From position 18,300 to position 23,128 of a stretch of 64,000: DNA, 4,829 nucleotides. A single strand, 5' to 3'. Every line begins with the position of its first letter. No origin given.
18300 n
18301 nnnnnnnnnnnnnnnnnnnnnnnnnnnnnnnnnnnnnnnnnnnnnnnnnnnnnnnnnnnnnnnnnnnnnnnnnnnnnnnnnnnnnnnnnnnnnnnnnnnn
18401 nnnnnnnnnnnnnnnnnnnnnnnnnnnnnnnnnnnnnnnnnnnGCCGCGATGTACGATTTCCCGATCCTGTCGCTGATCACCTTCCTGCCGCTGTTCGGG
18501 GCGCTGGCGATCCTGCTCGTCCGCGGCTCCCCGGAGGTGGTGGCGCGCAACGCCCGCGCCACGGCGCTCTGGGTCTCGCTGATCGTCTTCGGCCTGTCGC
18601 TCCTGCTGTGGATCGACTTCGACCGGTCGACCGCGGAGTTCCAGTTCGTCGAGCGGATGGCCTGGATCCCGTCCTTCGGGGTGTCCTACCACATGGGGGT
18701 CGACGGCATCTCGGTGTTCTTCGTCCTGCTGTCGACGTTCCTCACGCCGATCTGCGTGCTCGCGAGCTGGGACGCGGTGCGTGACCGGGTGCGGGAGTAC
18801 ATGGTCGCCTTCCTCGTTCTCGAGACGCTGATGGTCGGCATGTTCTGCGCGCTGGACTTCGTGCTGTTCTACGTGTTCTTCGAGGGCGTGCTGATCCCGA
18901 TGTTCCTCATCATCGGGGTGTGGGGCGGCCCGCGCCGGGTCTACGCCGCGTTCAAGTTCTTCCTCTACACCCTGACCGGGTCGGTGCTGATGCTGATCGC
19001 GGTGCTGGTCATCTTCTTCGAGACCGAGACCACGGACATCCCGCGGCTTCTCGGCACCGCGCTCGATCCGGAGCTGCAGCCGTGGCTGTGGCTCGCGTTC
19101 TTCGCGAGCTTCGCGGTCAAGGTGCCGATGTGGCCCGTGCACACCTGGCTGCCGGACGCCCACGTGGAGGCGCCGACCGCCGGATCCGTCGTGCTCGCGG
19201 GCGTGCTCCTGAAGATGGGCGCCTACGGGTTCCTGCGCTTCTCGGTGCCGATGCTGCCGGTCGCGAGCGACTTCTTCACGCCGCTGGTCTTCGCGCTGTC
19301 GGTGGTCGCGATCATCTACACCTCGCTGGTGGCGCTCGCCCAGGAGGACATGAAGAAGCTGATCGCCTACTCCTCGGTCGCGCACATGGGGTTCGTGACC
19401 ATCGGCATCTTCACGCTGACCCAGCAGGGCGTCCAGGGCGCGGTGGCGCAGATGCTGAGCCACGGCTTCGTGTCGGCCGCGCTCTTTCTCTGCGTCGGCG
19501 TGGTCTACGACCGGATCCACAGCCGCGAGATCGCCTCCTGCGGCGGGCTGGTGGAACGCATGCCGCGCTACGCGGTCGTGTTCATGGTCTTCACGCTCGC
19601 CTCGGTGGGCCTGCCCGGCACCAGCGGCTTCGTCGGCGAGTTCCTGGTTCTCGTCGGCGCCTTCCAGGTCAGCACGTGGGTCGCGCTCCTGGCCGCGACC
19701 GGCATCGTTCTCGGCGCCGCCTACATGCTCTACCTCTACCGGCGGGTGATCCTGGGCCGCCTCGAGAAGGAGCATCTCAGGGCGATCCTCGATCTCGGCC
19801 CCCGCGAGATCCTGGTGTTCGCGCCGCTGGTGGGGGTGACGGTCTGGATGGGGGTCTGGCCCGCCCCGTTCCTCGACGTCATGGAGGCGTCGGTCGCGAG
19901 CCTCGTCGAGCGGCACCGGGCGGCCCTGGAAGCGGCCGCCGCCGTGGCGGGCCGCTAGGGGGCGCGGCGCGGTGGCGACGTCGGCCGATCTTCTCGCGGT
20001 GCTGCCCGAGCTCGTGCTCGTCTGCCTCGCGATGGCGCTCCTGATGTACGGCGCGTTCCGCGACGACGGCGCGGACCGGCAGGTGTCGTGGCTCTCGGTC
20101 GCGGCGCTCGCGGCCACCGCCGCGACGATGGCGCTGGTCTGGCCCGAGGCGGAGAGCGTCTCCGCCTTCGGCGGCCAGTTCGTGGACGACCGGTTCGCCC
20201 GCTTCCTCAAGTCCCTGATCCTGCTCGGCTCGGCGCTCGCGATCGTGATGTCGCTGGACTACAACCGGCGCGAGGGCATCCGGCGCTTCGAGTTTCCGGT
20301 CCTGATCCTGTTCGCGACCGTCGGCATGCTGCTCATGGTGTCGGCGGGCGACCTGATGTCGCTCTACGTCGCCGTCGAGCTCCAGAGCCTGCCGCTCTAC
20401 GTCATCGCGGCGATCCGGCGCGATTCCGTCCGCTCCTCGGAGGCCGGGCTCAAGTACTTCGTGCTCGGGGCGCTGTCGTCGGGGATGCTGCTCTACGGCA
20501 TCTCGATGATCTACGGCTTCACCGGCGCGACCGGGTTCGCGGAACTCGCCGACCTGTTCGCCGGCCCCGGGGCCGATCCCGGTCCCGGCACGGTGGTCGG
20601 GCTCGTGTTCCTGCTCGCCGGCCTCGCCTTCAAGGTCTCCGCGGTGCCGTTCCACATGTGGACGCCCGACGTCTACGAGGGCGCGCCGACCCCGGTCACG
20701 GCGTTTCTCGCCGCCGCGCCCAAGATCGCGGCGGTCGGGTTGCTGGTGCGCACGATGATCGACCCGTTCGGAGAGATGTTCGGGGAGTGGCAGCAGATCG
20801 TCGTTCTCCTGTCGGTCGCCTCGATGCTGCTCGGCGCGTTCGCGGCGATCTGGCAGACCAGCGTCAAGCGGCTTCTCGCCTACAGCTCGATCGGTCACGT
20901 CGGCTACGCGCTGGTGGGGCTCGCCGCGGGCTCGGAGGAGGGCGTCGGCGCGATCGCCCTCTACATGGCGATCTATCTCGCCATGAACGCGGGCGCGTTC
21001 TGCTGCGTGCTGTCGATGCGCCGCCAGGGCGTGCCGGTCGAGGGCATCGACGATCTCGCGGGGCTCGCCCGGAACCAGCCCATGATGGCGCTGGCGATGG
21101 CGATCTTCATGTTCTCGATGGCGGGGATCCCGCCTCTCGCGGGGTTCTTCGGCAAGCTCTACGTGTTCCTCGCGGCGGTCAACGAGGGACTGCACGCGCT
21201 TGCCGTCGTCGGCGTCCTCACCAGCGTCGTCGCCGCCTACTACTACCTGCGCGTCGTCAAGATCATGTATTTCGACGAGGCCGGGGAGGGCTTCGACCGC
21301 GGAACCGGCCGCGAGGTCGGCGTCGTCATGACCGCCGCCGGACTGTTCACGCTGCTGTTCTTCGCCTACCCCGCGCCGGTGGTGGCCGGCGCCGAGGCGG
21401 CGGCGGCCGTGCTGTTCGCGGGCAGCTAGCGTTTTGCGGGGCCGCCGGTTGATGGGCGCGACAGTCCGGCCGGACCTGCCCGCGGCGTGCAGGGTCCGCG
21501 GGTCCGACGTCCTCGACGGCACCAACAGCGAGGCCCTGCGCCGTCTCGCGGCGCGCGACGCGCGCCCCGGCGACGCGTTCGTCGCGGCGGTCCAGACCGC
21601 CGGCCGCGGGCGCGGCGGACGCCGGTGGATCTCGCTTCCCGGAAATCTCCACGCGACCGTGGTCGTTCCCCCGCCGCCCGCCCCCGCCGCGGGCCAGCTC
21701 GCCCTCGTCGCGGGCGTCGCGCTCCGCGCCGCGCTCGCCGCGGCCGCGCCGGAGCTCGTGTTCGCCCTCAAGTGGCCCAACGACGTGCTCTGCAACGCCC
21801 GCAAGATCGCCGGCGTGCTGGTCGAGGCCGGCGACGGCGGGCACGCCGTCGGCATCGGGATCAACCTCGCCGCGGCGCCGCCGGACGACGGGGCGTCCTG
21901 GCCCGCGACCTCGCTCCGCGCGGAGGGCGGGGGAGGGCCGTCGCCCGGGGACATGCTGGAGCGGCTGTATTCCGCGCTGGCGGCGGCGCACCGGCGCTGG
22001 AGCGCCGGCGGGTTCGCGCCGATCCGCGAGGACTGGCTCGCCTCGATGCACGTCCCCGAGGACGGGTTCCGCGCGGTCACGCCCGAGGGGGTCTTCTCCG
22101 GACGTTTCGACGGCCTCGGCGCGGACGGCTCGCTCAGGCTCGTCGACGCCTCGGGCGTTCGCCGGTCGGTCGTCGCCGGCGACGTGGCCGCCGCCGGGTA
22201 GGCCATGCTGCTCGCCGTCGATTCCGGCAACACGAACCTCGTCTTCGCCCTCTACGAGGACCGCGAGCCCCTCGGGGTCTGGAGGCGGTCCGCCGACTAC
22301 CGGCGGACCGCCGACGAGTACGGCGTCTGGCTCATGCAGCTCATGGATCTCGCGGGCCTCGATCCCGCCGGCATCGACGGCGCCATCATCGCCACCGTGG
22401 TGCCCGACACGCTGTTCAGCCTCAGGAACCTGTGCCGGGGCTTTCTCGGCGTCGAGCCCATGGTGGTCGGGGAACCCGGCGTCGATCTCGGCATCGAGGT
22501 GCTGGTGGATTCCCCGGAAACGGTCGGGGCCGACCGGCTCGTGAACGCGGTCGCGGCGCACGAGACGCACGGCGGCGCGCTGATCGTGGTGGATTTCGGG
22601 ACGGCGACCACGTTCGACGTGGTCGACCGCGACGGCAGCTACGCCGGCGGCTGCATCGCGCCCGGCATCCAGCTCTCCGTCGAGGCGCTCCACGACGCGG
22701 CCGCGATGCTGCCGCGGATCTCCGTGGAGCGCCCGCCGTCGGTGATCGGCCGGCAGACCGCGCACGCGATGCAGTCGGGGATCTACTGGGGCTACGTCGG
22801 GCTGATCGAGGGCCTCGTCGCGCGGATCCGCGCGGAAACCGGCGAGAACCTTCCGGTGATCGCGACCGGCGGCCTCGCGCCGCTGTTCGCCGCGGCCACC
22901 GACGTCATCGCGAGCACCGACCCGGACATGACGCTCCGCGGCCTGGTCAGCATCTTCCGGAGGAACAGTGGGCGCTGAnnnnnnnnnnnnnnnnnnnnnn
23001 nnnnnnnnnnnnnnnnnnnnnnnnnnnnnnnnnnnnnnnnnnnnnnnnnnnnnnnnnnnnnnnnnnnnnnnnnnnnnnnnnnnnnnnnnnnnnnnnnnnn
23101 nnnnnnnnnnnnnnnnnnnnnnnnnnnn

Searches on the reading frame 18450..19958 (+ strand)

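Call 17: search_protein_families(library=ncbifam, proteins=[window:18450-19958:+], max_evalue=0.00001)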
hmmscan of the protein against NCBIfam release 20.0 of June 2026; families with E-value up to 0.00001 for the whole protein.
window:18450-19958:+ (502 aa): 72 families (the best 25 are shown)
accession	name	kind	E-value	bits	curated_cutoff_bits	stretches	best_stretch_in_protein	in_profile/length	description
NF004499.0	PRK05846.1-3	equivalog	9.9e-251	832.8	585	1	2-499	2-498/502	NADH-quinone oxidoreductase subunit M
NF004501.0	PRK05846.1-5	subfamily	2.6e-198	659.7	598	1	1-488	1-486/492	NADH-quinone oxidoreductase subunit M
TIGR01972.1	NDH_I_M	subfamily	4.9e-195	648.8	263.8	1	7-487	1-484/486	NADH-quinone oxidoreductase subunit M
NF004505.0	PRK05846.2-5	equivalog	1.1e-159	532.4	700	1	6-488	4-484/508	NADH-quinone oxidoreductase subunit M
NF004506.0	PRK05846.2-6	equivalog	1.1e-158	529.6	789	1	1-486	1-490/493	NADH-quinone oxidoreductase subunit M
NF004500.0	PRK05846.1-4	equivalog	4e-152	507.6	550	1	2-488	2-505/525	NADH-quinone oxidoreductase subunit M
NF004504.0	PRK05846.2-3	equivalog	1.1e-135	453.6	785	1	3-478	8-486/499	NADH-quinone oxidoreductase subunit M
NF009212.0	PRK12561.1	subfamily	7.6e-125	417.6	645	1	3-495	5-505/531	NAD(P)H-quinone oxidoreductase subunit 4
NF004498.0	PRK05846.1-1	equivalog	1e-119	400.6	614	1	8-487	4-498/509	NADH-quinone oxidoreductase subunit M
NF002713.0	PRK02546.1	subfamily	2.3e-112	376.2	827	1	3-496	7-509/533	NAD(P)H-quinone oxidoreductase subunit 4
NF005060.0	PRK06473.1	equivalog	9e-109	364.4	747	1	6-491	1-487/500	NADH-quinone oxidoreductase subunit M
NF005611.0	PRK07363.1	equivalog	1.1e-91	307.9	764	1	6-488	1-484/501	NADH-quinone oxidoreductase subunit M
NF004502.0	PRK05846.2-1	equivalog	1.8e-80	271.1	791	1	9-471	5-483/500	NADH-quinone oxidoreductase subunit M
NF004503.0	PRK05846.2-2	subfamily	1.1e-65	222.8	720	1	35-479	24-483/490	NADH-quinone oxidoreductase subunit M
NF006419.0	PRK08668.1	equivalog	1.6e-55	189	617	1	65-480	50-476/613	NADH dehydrogenase subunit M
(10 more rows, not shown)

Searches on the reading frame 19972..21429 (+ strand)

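Call 17: search_protein_families(library=ncbifam, proteins=[window:19972-21429:+], max_evalue=0.00001)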
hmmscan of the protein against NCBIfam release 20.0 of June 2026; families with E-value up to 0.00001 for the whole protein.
window:19972-21429:+ (485 aa): 73 families (the best 25 are shown)
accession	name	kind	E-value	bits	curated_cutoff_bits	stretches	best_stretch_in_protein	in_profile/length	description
NF004440.0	PRK05777.1-3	equivalog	2.6e-206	686.1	519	1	2-482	3-477/477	NADH-quinone oxidoreductase subunit NuoN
TIGR01770.1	NDH_I_N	subfamily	3.7e-155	517.5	332.6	1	8-469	2-470/472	NADH-quinone oxidoreductase subunit NuoN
NF004442.0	PRK05777.1-5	equivalog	6.2e-144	480.6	523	1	3-476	4-476/483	NADH-quinone oxidoreductase subunit NuoN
NF002701.0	PRK02504.1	equivalog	2.4e-115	385.9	569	1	7-439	12-440/513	NAD(P)H-quinone oxidoreductase subunit N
NF004441.0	PRK05777.1-4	equivalog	5.4e-109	365.2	477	1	37-478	75-520/524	NADH-quinone oxidoreductase subunit NuoN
NF004446.0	PRK05777.2-4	equivalog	1.9e-100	337.4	590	1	6-467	10-484/502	NADH-quinone oxidoreductase subunit NuoN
NF004447.0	PRK05777.2-5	equivalog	2.9e-88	296.9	547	1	8-437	2-426/458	NADH-quinone oxidoreductase subunit NuoN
NF004444.0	PRK05777.2-2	equivalog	2.1e-79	267.9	496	1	6-437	13-445/496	NADH-quinone oxidoreductase subunit NuoN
NF004439.0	PRK05777.1-1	equivalog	1e-78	265.4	531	1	3-472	4-476/485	NADH-quinone oxidoreductase subunit NuoN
NF004443.0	PRK05777.2-1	equivalog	1.3e-75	255.5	626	1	10-438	14-452/506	NADH-quinone oxidoreductase subunit NuoN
NF004445.0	PRK05777.2-3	equivalog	1.3e-73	248.6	408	1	5-468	5-465/475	NADH-quinone oxidoreductase subunit NuoN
NF006241.0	PRK08377.1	equivalog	7.8e-57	193.4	645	1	75-479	79-475/494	NADH dehydrogenase subunit N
NF004448.0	PRK05777.2-6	equivalog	1.1e-56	192.9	869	1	6-436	14-445/492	NADH-quinone oxidoreductase subunit NuoN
NF006240.0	PRK08376.1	subfamily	1.2e-55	189.4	662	1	69-454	85-475/521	putative monovalent cation/H+ antiporter subunit D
NF009306.0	PRK12663.1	equivalog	9.1e-49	166.6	542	1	59-481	62-481/498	Na+/H+ antiporter subunit D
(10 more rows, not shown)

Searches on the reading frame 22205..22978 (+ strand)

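Call 17: search_protein_families(library=ncbifam, proteins=[window:22205-22978:+], max_evalue=0.00001)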
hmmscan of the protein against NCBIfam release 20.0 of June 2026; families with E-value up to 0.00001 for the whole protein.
window:22205-22978:+ (257 aa): 30 families (the best 25 are shown)
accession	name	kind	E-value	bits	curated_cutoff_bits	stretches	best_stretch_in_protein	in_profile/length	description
NF009844.0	PRK13318.1-2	equivalog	1.8e-117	391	331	1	1-255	1-255/259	type III pantothenate kinase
NF009847.0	PRK13318.1-5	equivalog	1.6e-84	283.2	381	1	1-255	1-255/256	type III pantothenate kinase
NF009855.0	PRK13321.1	equivalog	3.1e-82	275.7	233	1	1-255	1-255/256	type III pantothenate kinase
NF009843.0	PRK13318.1-1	equivalog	2.8e-81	272.6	426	1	1-255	1-254/259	type III pantothenate kinase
NF009848.0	PRK13318.1-6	equivalog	4.1e-74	249.2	248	1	1-254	1-254/256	type III pantothenate kinase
NF009845.0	PRK13318.1-3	equivalog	2.5e-71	239.9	358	1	1-255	1-255/258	type III pantothenate kinase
TIGR00671.1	baf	subfamily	1.3e-68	231.4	58.2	1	2-251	1-242/243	type III pantothenate kinase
NF009846.0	PRK13318.1-4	equivalog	7.7e-68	228.6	432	1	1-254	1-253/255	type III pantothenate kinase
NF009849.0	PRK13320.1-1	equivalog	1.3e-45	155.8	354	1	2-255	10-264/267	type III pantothenate kinase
NF009861.0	PRK13324.1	equivalog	2.3e-38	132.2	495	1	1-254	1-253/258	type III pantothenate kinase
NF009852.0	PRK13320.1-4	equivalog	2.4e-37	128.6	439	1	3-254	16-268/270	pantothenate kinase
NF009850.0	PRK13320.1-2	equivalog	2.2e-31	109.4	321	1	84-254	67-237/241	type III pantothenate kinase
NF009853.0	PRK13320.1-5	equivalog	2.4e-30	105.8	287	1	1-251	1-237/243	type III pantothenate kinase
NF009854.0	PRK13320.1-6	equivalog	6.8e-25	87.9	414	1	58-257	46-242/243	type III pantothenate kinase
NF009871.0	PRK13331.1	equivalog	1.4e-24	86.8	251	1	3-251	10-247/253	pantothenate kinase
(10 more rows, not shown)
